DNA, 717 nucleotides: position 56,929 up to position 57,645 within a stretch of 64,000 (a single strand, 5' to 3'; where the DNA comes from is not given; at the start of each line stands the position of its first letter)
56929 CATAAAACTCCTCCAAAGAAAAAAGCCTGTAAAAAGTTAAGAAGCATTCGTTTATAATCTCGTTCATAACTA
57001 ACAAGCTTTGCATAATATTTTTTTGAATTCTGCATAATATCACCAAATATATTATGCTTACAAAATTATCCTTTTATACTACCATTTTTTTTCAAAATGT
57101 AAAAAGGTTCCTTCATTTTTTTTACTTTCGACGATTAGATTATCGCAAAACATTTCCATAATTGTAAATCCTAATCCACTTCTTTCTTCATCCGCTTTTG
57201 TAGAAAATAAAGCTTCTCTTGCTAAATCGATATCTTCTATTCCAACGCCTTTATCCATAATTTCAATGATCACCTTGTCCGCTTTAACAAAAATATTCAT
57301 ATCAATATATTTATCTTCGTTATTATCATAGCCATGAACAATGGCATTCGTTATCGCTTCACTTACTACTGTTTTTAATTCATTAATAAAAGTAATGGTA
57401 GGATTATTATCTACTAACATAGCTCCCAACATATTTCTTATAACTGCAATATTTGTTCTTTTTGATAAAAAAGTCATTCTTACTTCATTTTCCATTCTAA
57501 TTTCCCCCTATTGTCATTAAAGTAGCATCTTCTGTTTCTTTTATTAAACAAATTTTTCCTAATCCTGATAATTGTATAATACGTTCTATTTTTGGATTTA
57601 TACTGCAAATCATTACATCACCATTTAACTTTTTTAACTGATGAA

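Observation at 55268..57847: spoIIAA-spoIIAB-spoVAC/D/E block with the sigF gene absent from its usual position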

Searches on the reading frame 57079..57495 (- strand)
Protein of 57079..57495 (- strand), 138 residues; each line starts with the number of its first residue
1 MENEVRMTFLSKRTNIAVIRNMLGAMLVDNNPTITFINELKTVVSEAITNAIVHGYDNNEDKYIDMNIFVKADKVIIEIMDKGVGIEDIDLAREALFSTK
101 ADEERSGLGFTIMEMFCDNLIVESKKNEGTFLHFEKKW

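Call 3: search_protein_families(library=pfam, proteins=[window:57079-57495:-], max_evalue=0.01)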
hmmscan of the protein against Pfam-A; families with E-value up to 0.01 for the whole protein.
window:57079-57495:- (138 aa): 4 families
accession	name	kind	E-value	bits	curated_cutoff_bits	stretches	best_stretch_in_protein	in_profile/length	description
PF13581.12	HATPase_c_2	-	1.1e-16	61.4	27.4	1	12-132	4-123/127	Histidine kinase-like ATPase domain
PF02518.31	HATPase_c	-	3.7e-11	43.9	26.4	1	39-135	5-106/111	Histidine kinase-, DNA gyrase B-, and HSP90-like ATPase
PF14501.12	HATPase_c_5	-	1.9e-06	28.2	22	1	39-120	5-82/102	GHKL domain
PF00334.24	NDK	-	0.0059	16.9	27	1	5-74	69-134/135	Nucleoside diphosphate kinase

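Call 4: search_protein_families(library=ncbifam, proteins=[window:57079-57495:-], max_evalue=0.01)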
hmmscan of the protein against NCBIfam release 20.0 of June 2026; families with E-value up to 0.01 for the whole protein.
window:57079-57495:- (138 aa): 21 families
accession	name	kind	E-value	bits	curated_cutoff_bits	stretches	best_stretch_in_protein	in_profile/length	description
TIGR01925.2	spIIAB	equivalog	7.1e-46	155.5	135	1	3-137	1-135/137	anti-sigma F factor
NF003144.0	PRK04069.1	equivalog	2.1e-13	50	145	1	2-133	5-138/161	anti-sigma B factor RsbW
TIGR01924.1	rsbW_low_gc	equivalog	4.9e-12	45.6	155.05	1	2-131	5-136/159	anti-sigma B factor RsbW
NF038334.1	malate_HK_MalK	exception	1.3e-08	34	800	1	28-132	412-519/533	malate sensor histidine kinase MalK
NF008298.1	PRK11086.1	subfamily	2.3e-08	33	520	1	27-132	411-519/529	DcuS/MalK family sensor histidine kinase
NF041045.1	RsbA_anti_sig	subfamily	1.2e-06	28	210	1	16-133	191-299/303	anti-sigma factor RsbA family regulatory protein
NF049962.1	HisKinFlgSCampy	equivalog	1e-05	24.6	600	1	42-113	242-312/338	fla regulon two-component system sensor histidine kinase FlgS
TIGR02966.1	phoR_proteo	equivalog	1.5e-05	24.2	334.2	1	38-131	228-328/333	phosphate regulon sensor histidine kinase PhoR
NF046044.1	PnpS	equivalog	0.00015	20.9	400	1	38-130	284-383/390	two-component system histidine kinase PnpS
NF033091.0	HK_VanS_ACDEFG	equivalog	0.00031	20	400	1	37-114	187-267/293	vancomycin resistance histidine kinase VanS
NF011627.0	PRK15053.1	equivalog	0.00031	19.5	656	1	37-116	430-513/552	sensor histidine kinase DpiB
NF033092.0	HK_WalK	equivalog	0.0005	18.8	725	1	39-134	488-590/594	cell wall metabolism sensor histidine kinase WalK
NF008468.0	PRK11360.1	equivalog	0.00051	18.5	646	1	39-132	506-602/616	two-component system sensor histidine kinase AtoS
TIGR02956.1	TMAO_torS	equivalog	0.00087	17.5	676.5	1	41-135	581-679/967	TMAO reductase system sensor histidine kinase/response regulator TorS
TIGR02916.1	PEP_his_kin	equivalog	0.0021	16.7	300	1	38-131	578-673/679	XrtA/PEP-CTERM system histidine kinase PrsK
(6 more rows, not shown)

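Call 11: find_homologous_proteins(query=window:57079-57495:-, max_evalue=0.00001)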
Query window:57079-57495:- (138 aa): 467 proteins with E <= 0.00001 among 474 candidates; the best 120 are listed.
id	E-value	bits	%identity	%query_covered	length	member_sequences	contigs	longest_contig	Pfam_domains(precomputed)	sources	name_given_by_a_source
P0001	5.0e-83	293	100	100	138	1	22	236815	PF13581.13,PF02518.32,PF14501.13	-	-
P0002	4.4e-74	265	86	100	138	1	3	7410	PF13581.13,PF02518.32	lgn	-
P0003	6.8e-73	261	87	100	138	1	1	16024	PF13581.13,PF02518.32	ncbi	-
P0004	3.0e-72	259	86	100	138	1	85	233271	PF13581.13,PF02518.32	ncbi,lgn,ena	-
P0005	8.5e-72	257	85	100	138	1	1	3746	PF13581.13,PF02518.32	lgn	-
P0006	9.7e-72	257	86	100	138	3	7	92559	PF13581.13,PF02518.32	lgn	-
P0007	2.3e-71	256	84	100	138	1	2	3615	PF13581.13,PF02518.32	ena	-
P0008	7.1e-71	254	81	100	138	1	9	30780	PF13581.13,PF02518.32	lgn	-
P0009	2.4e-70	252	81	100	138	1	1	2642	PF13581.13,PF02518.32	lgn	-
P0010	5.0e-70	251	85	100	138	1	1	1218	PF13581.13,PF02518.32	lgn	-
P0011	1.5e-69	250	86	100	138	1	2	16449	PF13581.13,PF02518.32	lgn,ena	-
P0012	3.7e-69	249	85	100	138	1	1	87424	PF13581.13,PF02518.32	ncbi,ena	-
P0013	1.6e-68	247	81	100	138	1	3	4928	PF13581.13,PF02518.32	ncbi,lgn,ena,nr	ncbi:MAG: anti-sigma F factor [Acholeplasmatales bacterium]|nr:anti-sigma F factor [Acholeplasmatale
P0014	1.1e-67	244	78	100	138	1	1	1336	PF13581.13,PF02518.32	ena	-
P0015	1.2e-65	237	75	100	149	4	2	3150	PF13581.13,PF02518.32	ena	-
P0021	4.2e-63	229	75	100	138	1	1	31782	PF13581.13,PF02518.32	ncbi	ncbi:MAG: anti-sigma F factor [Anaeroplasma sp.]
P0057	8.9e-56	205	69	100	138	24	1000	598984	PF13581.13,PF02518.32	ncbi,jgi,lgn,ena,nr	ncbi:MAG: anti-sigma F factor [Acholeplasmatales bacterium]|jgi:stage II sporulation protein AB (ant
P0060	2.0e-55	204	69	100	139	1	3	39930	PF13581.13,PF02518.32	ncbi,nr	ncbi:MAG: anti-sigma F factor [Roseburia sp.]|nr:anti-sigma F factor [Anaeroplasma bactoclasticum] M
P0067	5.4e-55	203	69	100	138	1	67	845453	PF13581.13,PF02518.32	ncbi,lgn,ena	-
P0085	2.0e-53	198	66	100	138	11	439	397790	PF13581.13,PF02518.32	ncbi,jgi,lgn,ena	-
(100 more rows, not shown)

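Call 14: find_related_loci(query=A1, collection=genome_contigs, flank=10000)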
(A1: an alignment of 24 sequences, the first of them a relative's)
Query A1 (138 aa) in genome_contigs; peptide patterns used: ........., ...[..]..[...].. (x = any residue, [..] = any of these).
600 stretches matched a pattern (row limit reached: there are more); 598 encode a relative of the query (tblastn E <= 1e-3); the best 80 are kept; 80 distinct loci.
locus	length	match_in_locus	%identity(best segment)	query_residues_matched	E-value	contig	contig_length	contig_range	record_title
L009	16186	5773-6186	69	1-138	1e-65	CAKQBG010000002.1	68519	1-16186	MAG: uncultured Anaeroplasma sp. isolate REFINED_METABAT215_TOP10_CONTIGS_1500_ASSEMBLY_K77_MERGED__Hadza_PheChl_Fiber-H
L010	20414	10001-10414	69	1-138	3e-61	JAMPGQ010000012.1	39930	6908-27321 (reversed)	MAG: Anaeroplasma bactoclasticum isolate NALB_7863_1 Scaffold_#12__SCF_012___39930_bp, whole genome shotgun sequence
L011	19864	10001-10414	66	1-138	6e-58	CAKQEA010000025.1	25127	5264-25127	MAG: uncultured Anaeroplasmataceae bacterium isolate REFINED_METABAT215_TOP10_CONTIGS_1500_ASSEMBLY_K77_MERGED__Hadza_Mo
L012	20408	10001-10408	57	3-138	3e-47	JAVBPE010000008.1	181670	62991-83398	MAG: Anaeroplasmataceae bacterium isolate EPI_MAG_00129 c_000013266247, whole genome shotgun sequence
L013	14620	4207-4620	51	1-138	2e-40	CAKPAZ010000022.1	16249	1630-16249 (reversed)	MAG: uncultured Bacilli bacterium isolate REFINED_METABAT215_TOP10_CONTIGS_1500_ASSEMBLY_K77_MERGED__Hadza_MoBio_hadza-I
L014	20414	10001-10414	48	1-138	5e-37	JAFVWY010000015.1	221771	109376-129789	MAG: Bacilli bacterium isolate RGIG5470 Sheep_Colon-5__c318042, whole genome shotgun sequence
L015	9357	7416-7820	48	3-137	4e-36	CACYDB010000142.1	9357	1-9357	MAG: uncultured Ruminococcus sp. isolate RUG11833 genome assembly, contig: RUG11833_asm_142, whole genome shotgun sequen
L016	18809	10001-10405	47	3-137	7e-35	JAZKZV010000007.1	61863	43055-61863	MAG: Clostridia bacterium isolate T1900045085_TC20190079.MAGScoT_cleanbin_000001 SGB_4676_k141_1529655, whole genome sho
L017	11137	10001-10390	50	1-130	6e-35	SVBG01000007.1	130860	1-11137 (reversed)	MAG: Erysipelotrichaceae bacterium isolate SIG222 NODE_589_length_130860_cov_7.024080, whole genome shotgun sequence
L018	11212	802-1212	46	1-136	3e-34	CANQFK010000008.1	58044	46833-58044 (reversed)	MAG: uncultured Clostridia bacterium isolate Lapin-001__bin62 genome assembly, contig: Lapin-001__NODE_761_length_58044_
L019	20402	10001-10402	49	3-137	6e-34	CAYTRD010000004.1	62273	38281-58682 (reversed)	MAG TPA_asm: uncultured Ruminococcus sp. isolate SRP315200_co2_276 genome assembly, contig: NODE_136_length_62273_cov_26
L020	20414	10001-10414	42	1-138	5e-34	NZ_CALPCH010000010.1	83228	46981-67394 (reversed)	Pumilibacter intestinalis strain CLA-AA-M10 NODE_10_length_83228_cov_11.763551, whole genome shotgun sequence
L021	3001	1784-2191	45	3-138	6e-33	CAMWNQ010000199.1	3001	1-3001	MAG TPA_asm: uncultured Clostridia bacterium isolate SRR14411311_bin.2_metawrap_v1.3_MAG genome assembly, contig: NODE.1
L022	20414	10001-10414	41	1-138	7e-33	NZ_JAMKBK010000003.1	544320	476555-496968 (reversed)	Psychrobacillus psychrodurans strain DSM 11713 NODE_3_length_544320_cov_45.071859, whole genome shotgun sequence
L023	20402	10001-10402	44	3-136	2e-32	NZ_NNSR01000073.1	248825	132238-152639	Ruminococcus bromii strain ATCC 27255 contig000073, whole genome shotgun sequence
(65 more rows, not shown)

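Call 44: list_cluster_members(proteins=[P0060, P0057, P0013, P0021, P0004, P0067, P0085, P0012, P0003, P0001])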
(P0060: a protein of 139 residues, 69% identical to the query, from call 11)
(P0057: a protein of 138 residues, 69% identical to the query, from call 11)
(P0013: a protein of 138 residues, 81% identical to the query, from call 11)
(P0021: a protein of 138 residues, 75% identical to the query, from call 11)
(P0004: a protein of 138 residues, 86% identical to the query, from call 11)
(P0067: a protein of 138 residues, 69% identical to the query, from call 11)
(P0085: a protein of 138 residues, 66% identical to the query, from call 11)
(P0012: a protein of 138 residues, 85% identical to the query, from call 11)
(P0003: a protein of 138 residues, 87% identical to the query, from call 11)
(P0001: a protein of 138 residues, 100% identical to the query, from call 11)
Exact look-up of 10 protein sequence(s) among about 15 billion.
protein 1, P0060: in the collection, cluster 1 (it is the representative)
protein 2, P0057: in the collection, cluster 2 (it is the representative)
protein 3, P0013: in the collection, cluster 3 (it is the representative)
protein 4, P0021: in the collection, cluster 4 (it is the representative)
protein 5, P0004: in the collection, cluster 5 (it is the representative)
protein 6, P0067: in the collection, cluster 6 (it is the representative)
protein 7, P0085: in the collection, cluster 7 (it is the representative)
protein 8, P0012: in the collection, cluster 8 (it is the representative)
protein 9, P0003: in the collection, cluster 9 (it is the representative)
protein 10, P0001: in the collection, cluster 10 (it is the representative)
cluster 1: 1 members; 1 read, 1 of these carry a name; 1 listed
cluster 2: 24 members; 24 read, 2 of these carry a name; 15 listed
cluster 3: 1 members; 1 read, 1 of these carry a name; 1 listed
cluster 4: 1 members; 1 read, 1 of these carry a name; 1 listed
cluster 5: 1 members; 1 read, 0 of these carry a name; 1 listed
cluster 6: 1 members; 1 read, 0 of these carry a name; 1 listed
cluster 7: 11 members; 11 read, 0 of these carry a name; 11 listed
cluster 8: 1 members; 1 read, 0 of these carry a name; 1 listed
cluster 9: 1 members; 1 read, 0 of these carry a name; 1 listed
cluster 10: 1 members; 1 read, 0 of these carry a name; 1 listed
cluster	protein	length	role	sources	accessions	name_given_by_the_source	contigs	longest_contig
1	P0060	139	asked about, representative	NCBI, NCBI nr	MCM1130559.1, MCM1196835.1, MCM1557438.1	MAG: anti-sigma F factor [Roseburia sp.] | anti-sigma F factor [Anaeroplasma bactoclasticum]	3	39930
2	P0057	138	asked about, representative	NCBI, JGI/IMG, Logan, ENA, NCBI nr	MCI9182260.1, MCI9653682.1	MAG: anti-sigma F factor [Acholeplasmatales bacterium] | stage II sporulation protein AB (anti-sigma F factor) | anti-sigma F factor [Acholeplasmatales bacterium]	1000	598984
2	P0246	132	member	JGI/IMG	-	stage II sporulation protein AB (anti-sigma F factor)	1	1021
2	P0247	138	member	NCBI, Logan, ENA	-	-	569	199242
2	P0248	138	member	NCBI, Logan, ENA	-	-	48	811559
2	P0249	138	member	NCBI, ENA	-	-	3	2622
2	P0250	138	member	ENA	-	-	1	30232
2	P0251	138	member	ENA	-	-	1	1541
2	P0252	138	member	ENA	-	-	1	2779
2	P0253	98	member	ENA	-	-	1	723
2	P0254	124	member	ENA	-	-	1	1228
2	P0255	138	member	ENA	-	-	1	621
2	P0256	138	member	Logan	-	-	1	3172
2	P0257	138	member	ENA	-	-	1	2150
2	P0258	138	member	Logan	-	-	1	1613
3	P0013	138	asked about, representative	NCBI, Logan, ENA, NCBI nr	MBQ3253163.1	MAG: anti-sigma F factor [Acholeplasmatales bacterium] | anti-sigma F factor [Acholeplasmatales bacterium]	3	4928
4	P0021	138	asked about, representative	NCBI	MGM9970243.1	MAG: anti-sigma F factor [Anaeroplasma sp.]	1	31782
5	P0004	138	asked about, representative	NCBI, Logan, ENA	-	-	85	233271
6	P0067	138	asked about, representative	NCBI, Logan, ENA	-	-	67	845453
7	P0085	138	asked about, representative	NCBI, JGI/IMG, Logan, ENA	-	-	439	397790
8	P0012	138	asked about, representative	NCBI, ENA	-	-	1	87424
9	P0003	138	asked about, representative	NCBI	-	-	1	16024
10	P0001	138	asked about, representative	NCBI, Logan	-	-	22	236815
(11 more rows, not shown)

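Call 48: search_solved_structures(query=window:57079-57495:-, max_evalue=0.00001, show_alignments=2)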
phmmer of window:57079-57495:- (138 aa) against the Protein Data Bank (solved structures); distinct sequences matched with E-value up to 0.00001: 5.
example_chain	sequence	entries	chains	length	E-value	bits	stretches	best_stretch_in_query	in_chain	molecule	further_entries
1th8_A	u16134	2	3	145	2.3e-33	118.3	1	1-136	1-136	Anti-sigma F factor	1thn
1til_A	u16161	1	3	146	2.6e-33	118.1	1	1-136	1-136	Anti-sigma F factor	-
1l0o_A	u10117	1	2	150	2.9e-33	118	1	1-136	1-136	Anti-sigma F factor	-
1tid_A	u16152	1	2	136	3.3e-33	117.8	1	1-136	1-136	Anti-sigma F factor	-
6m36_A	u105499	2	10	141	3.9e-06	30.3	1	14-124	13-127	Serine-protein kinase RsbW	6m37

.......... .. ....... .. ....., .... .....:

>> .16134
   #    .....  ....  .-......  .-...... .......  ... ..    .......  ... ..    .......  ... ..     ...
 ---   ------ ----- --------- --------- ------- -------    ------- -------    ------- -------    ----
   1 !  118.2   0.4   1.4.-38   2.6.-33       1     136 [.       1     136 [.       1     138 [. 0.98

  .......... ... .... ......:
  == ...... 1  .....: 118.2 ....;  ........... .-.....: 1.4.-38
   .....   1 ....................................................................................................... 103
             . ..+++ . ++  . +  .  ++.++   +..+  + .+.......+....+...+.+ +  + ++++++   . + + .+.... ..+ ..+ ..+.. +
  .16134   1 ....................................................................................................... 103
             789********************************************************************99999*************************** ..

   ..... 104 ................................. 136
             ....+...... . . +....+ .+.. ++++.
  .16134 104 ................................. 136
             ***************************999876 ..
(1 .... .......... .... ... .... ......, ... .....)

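Call 61: find_related_loci(query=A1, collection=metagenome_contigs, flank=10000)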
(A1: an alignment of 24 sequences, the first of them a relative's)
Query A1 (138 aa) in metagenome_contigs; peptide patterns used: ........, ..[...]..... (x = any residue, [..] = any of these).
600 stretches matched a pattern (row limit reached: there are more); 580 encode a relative of the query (tblastn E <= 1e-3); the best 80 are kept; 80 distinct loci.
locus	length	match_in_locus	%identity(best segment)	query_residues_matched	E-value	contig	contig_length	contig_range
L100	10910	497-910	69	1-138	6e-62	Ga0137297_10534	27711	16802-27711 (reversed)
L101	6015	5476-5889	50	1-138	3e-41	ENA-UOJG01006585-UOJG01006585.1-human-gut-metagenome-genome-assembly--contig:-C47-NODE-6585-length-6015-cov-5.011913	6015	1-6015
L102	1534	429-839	50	1-138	1e-40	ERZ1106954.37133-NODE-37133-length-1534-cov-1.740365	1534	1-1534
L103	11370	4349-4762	51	1-138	5e-40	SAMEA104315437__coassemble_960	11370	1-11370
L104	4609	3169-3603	48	1-138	8e-40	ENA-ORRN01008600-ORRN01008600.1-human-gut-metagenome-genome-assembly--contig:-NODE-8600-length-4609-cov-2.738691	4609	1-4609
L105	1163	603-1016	49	1-138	1e-40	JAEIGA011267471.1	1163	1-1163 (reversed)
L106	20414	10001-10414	48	1-138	5e-38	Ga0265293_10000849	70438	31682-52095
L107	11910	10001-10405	50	4-138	2e-37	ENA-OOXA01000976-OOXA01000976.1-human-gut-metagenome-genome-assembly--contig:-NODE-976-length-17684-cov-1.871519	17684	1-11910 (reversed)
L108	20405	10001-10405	50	4-138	1e-37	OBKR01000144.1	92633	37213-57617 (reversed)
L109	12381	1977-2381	50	4-138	2e-37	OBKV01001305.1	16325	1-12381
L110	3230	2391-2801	48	1-137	3e-37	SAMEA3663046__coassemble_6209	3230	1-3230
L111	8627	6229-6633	50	4-138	9e-37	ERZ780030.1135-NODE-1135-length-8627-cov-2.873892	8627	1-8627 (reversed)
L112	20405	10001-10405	49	4-138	1e-36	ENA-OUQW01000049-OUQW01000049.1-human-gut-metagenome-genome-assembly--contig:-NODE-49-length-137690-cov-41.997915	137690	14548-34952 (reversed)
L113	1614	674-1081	46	3-138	2e-36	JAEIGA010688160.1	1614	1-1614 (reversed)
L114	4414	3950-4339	52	1-130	6e-36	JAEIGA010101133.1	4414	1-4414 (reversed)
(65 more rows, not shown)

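Call 84: find_encoding_contigs(protein=P0057, flank=10000, max_places=3)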
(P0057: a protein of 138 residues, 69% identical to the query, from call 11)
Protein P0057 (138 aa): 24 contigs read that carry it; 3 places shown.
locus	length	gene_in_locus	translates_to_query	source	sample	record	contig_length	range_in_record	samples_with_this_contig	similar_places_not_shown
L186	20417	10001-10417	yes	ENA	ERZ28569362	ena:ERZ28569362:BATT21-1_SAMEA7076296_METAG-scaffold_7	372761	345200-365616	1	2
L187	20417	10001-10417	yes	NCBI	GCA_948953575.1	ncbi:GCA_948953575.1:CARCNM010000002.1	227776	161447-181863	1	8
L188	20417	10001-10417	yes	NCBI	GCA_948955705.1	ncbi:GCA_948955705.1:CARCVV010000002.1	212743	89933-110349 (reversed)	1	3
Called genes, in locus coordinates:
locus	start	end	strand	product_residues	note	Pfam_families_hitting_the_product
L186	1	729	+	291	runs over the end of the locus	-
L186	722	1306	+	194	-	PF00005:ABC_tran, PF02463:SMC_N (faint), PF13304:AAA_21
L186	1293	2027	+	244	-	-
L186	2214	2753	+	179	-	PF05198:IF3_N, PF00707:IF3_C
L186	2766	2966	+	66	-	PF01632:Ribosomal_L35p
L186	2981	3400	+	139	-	PF00453:Ribosomal_L20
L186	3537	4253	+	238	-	-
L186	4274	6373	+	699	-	PF02463:SMC_N, PF00005:ABC_tran, PF02687:FtsX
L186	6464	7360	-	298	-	PF00561:Abhydrolase_1, PF12146:Hydrolase_4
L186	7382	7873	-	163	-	PF02559:CarD_TRCF_RID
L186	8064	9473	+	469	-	PF00890:FAD_binding_2 (weak), PF01134:GIDA (faint), PF01266:DAO (weak), PF03486:HI0933_like (weak), PF05834:Lycopene_cycl (weak), PF07992:Pyr_redox_2 (weak), PF13450:NAD_binding_8 (weak), PF21688:FAD-depend_C, +1 more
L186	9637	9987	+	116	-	PF01740:STAS, PF13466:STAS_2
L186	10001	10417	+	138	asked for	PF13581:HATPase_c_2, PF02518:HATPase_c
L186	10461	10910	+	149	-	PF03862:SpoVAC_SpoVAEB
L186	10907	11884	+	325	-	PF07451:SpoVAD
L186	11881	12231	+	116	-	PF03862:SpoVAC_SpoVAEB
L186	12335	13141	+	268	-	PF02517:Rce1-like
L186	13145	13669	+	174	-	PF01613:Flavin_Reduct (weak)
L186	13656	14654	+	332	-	PF01244:Peptidase_M19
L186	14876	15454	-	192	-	-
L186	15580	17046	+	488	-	PF09547:SpoIVA_ATPase, PF20438:SpoIVA_middle, PF20439:SpoIVA_C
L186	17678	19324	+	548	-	PF00485:PRK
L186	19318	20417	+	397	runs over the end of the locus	-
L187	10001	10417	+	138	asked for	PF13581:HATPase_c_2, PF02518:HATPase_c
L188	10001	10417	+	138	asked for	PF13581:HATPase_c_2, PF02518:HATPase_c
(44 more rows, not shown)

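Call 85: find_encoding_contigs(protein=P0067, flank=10000, max_places=2)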
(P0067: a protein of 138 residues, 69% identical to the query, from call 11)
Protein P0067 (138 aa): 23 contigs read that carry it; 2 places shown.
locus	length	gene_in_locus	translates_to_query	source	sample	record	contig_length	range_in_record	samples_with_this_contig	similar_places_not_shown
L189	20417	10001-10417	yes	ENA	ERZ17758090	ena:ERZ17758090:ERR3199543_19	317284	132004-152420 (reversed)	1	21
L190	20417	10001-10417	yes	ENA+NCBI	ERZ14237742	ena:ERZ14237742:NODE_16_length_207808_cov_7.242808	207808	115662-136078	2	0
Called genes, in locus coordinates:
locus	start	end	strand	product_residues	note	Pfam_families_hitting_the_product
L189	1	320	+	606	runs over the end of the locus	PF04760:IF2_N, PF00009:GTP_EFTU, PF00025:Arf (weak), PF00071:Ras (faint), PF01926:MMR_HSR1, PF22042:EF-G_D2, PF03144:GTP_EFTU_D2 (faint), PF11987:IF-2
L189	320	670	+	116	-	PF02033:RBFA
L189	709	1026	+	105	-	-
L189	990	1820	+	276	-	PF03308:MeaB (weak), PF02374:ArsA_ATPase (weak), PF10609:ParA, PF13614:AAA_31, PF01656:CbiA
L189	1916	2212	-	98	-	-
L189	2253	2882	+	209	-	-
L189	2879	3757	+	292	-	-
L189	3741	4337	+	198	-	PF02463:SMC_N (faint), PF13175:AAA_15 (faint), PF13555:AAA_29 (faint), PF00005:ABC_tran, PF13304:AAA_21 (faint)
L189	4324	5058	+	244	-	-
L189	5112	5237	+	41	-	-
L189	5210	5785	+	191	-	PF05198:IF3_N, PF00707:IF3_C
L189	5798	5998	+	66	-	PF01632:Ribosomal_L35p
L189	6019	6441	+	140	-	PF00453:Ribosomal_L20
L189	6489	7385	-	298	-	PF00561:Abhydrolase_1, PF12146:Hydrolase_4, PF12697:Abhydrolase_6 (weak)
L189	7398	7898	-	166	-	PF02559:CarD_TRCF_RID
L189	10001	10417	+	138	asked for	PF13581:HATPase_c_2, PF02518:HATPase_c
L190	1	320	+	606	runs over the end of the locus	PF04760:IF2_N, PF00009:GTP_EFTU, PF00025:Arf (weak), PF00071:Ras (faint), PF01926:MMR_HSR1, PF22042:EF-G_D2, PF03144:GTP_EFTU_D2 (faint), PF11987:IF-2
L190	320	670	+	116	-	PF02033:RBFA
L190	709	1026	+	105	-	-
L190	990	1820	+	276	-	PF03308:MeaB (weak), PF02374:ArsA_ATPase (weak), PF10609:ParA, PF13614:AAA_31, PF01656:CbiA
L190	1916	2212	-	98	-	-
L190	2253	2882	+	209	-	-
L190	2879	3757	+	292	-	-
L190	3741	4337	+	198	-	PF02463:SMC_N (faint), PF13175:AAA_15 (faint), PF13555:AAA_29 (faint), PF00005:ABC_tran, PF13304:AAA_21 (faint)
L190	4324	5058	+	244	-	-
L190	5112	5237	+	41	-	-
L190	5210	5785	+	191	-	PF05198:IF3_N, PF00707:IF3_C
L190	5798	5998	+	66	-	PF01632:Ribosomal_L35p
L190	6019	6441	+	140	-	PF00453:Ribosomal_L20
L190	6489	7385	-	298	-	PF00561:Abhydrolase_1, PF12146:Hydrolase_4, PF12697:Abhydrolase_6 (weak)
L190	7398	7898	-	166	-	PF02559:CarD_TRCF_RID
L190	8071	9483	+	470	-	PF00890:FAD_binding_2 (weak), PF01266:DAO (weak), PF01946:Thi4 (weak), PF03486:HI0933_like (weak), PF05834:Lycopene_cycl (weak), PF07992:Pyr_redox_2 (weak), PF13450:NAD_binding_8 (weak), PF21688:FAD-depend_C, +2 more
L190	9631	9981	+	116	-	PF01740:STAS, PF13466:STAS_2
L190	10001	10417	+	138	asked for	PF13581:HATPase_c_2, PF02518:HATPase_c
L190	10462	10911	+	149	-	PF03862:SpoVAC_SpoVAEB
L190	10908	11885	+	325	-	PF07451:SpoVAD, PF08545:ACP_syn_III (faint)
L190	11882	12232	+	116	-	PF03862:SpoVAC_SpoVAEB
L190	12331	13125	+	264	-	PF02517:Rce1-like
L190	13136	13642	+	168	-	PF01613:Flavin_Reduct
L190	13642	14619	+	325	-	PF01244:Peptidase_M19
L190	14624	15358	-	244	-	PF02308:MgtC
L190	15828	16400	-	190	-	-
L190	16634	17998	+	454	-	PF00171:Aldedh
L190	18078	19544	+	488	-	PF09547:SpoIVA_ATPase, PF20438:SpoIVA_middle, PF20439:SpoIVA_C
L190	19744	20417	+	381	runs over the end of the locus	PF00657:Lipase_GDSL, PF13472:Lipase_GDSL_2 (weak)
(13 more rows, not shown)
